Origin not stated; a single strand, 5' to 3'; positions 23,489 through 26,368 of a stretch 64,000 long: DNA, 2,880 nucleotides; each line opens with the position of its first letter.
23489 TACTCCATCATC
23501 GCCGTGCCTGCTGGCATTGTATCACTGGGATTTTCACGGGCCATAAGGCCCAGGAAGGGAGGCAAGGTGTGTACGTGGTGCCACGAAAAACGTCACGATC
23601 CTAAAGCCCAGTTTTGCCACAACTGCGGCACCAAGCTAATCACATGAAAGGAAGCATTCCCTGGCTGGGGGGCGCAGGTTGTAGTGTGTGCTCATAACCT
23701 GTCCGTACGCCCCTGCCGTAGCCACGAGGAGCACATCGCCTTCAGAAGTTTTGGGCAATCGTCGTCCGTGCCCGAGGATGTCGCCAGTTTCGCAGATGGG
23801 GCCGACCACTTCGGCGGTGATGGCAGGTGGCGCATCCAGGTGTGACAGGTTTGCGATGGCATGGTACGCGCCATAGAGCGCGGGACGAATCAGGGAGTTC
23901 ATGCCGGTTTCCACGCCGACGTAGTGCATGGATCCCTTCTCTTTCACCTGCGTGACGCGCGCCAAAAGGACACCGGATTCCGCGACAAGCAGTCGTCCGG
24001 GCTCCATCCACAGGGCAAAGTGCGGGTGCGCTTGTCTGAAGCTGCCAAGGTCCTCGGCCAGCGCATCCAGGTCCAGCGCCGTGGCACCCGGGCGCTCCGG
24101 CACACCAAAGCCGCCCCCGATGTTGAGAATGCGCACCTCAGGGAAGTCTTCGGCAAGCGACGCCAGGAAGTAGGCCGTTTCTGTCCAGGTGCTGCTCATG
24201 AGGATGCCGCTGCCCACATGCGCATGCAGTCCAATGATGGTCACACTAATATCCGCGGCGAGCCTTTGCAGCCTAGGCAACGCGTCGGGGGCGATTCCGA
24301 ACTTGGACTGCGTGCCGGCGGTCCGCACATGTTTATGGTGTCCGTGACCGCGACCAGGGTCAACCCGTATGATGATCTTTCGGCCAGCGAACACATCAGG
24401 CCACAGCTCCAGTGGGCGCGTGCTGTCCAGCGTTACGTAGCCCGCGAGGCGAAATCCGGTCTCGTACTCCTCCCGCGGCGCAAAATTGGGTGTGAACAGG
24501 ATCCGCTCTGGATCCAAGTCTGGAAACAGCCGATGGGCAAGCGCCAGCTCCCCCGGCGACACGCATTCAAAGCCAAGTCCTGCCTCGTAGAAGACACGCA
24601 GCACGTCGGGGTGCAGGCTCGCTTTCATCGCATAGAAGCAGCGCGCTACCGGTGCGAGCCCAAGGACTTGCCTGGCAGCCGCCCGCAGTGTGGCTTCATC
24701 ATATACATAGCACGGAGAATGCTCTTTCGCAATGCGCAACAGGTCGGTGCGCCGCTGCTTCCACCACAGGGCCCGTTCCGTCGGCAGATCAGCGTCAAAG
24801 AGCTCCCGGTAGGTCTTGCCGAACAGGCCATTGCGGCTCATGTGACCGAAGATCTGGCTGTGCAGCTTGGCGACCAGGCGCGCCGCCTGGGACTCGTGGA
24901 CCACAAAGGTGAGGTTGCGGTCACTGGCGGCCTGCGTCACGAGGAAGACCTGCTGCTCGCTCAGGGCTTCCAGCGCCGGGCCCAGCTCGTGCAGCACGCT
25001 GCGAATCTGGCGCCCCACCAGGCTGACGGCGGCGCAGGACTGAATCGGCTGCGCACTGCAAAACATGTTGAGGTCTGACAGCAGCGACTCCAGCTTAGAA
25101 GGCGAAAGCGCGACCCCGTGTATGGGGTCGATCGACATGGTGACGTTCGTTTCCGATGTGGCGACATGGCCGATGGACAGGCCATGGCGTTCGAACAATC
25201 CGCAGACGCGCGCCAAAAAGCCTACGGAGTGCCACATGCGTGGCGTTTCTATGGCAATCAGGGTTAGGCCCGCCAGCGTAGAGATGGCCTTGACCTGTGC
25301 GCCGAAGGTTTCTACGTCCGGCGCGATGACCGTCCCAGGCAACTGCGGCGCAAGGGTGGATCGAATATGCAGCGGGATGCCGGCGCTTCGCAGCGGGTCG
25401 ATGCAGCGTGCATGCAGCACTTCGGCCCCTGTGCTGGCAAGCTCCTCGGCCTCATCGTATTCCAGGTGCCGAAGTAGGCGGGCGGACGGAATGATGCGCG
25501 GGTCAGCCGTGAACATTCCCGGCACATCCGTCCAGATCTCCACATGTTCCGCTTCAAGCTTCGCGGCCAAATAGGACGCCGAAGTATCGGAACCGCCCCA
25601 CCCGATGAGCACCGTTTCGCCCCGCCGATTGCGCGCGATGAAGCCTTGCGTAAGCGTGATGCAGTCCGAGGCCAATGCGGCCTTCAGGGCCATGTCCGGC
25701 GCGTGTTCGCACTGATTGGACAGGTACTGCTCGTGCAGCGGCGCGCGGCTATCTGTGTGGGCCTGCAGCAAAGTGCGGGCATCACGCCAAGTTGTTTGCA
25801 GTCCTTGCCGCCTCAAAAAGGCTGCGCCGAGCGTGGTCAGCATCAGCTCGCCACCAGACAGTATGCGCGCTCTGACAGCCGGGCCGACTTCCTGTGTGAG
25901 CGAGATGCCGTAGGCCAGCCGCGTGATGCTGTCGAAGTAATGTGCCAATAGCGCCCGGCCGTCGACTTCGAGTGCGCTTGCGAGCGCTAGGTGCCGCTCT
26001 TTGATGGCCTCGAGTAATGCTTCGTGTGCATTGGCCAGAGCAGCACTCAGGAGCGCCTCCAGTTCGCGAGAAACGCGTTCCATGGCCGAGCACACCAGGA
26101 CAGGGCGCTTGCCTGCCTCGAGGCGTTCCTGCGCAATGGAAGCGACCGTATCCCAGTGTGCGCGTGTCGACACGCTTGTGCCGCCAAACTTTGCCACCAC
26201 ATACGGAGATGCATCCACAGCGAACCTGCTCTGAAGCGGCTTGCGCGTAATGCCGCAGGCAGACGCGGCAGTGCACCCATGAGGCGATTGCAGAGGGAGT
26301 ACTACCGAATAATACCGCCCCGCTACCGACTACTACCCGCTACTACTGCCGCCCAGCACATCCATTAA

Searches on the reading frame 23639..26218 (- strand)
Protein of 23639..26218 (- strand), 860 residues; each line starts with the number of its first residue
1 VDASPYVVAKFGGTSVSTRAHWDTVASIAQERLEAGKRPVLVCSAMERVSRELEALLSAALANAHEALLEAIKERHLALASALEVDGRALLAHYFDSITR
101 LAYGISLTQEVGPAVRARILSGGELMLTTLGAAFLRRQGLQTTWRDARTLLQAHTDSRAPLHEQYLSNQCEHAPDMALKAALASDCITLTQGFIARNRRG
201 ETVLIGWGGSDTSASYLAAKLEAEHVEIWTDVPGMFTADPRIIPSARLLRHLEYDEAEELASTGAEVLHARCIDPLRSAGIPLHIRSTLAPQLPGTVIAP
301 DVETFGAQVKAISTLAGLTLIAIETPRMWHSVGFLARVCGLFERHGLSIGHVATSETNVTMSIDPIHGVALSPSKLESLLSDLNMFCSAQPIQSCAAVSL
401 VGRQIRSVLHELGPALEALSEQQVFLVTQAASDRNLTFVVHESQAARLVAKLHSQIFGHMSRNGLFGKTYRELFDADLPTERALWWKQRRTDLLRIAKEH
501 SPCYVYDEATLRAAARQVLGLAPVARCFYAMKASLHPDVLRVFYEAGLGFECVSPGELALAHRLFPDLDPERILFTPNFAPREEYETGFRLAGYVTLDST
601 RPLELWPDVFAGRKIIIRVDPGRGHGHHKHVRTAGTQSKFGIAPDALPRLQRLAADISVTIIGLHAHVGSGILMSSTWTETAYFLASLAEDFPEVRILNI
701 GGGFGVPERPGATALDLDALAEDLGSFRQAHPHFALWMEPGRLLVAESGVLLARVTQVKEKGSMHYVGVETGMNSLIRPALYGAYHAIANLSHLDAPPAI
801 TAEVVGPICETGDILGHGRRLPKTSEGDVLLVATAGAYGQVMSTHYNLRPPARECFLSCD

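Call 16: find_related_loci(query=window:23639-26218:-, collection=genome_contigs, flank=10000)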
Query window:23639-26218:- (860 aa) in genome_contigs; peptide patterns used: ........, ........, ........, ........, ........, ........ (x = any residue, [..] = any of these).
43 stretches matched a pattern; 31 encode a relative of the query (tblastn E <= 1e-3); 31 distinct loci.
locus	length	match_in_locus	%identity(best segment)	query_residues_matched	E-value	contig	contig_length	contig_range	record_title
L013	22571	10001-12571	80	1-857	0e+0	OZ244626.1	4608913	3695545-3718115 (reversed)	MAG: Rhodothermales bacterium isolate 21a8fb21-8f5d-45c2-8fc6-499dcaec216c genome assembly, chromosome: 1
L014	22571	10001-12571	80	1-857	0e+0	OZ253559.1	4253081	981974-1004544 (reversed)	MAG: Rhodothermales bacterium isolate 7a99c234-90a3-4290-b700-cd5a0c5b5078 genome assembly, chromosome: 1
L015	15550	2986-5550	65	4-860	0e+0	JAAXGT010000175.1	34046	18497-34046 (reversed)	MAG: Rhodothermales bacterium isolate Plut_88870 unfiltered_Plut_88870_genomic_contig_976557, whole genome shotgun seque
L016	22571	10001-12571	62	1-859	0e+0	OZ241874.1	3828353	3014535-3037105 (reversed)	MAG: Rhodothermales bacterium isolate 4d6fa364-bf15-4492-bf93-c3371add2069 genome assembly, chromosome: 1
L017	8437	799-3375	62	6-860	0e+0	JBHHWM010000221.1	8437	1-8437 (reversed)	MAG: Rhodothermales bacterium isolate S.2_sp2_bin.19 NODE_1260_length_8437_cov_12.844429, whole genome shotgun sequence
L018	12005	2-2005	80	190-857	0e+0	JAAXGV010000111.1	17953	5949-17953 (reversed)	MAG: Rhodothermales bacterium isolate Plut_88872 unfiltered_Plut_88872_genomic_contig_1090518, whole genome shotgun sequ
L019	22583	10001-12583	59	1-860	0e+0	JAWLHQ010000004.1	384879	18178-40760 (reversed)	MAG: Rhodothermales bacterium isolate 30dZY2.bin.71 NODE_48_length_384879_cov_9.733411, whole genome shotgun sequence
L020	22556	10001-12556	58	2-858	0e+0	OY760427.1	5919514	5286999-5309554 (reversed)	MAG: Rhodothermales bacterium isolate 1504ddc0-b432-43e2-af37-a45191a88aeb genome assembly, chromosome: 1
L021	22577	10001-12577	51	2-857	0e+0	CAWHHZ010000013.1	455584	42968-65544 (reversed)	MAG: uncultured Acidobacteriota bacterium isolate MFD01721.bin.1.231 genome assembly, contig: contig_35660, whole genome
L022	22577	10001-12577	48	2-857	0e+0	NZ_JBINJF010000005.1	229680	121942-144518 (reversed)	Halalkalibaculum sp. DA3122 scaffold_5_length=229681, whole genome shotgun sequence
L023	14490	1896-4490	50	3-857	0e+0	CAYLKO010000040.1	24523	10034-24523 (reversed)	MAG TPA_asm: uncultured Chromatiaceae bacterium isolate binchicken_co322_228 genome assembly, contig: NODE_3099_length_2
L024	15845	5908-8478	58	5-860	0e+0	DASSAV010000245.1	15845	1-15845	MAG TPA_asm: Rhodothermales bacterium isolate SMAG_U876 k141_836741, whole genome shotgun sequence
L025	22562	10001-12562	48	6-857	0e+0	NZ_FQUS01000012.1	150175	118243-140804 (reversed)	Fodinibius roseus strain DSM 21986, whole genome shotgun sequence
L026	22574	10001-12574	46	2-857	0e+0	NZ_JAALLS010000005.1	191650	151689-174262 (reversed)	Fodinibius halophilus strain 2W32 Scaffold5, whole genome shotgun sequence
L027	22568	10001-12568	49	4-857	0e+0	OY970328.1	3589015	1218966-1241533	MAG: uncultured Gammaproteobacteria bacterium isolate MFD10007.bin.c.3 genome assembly, chromosome: 1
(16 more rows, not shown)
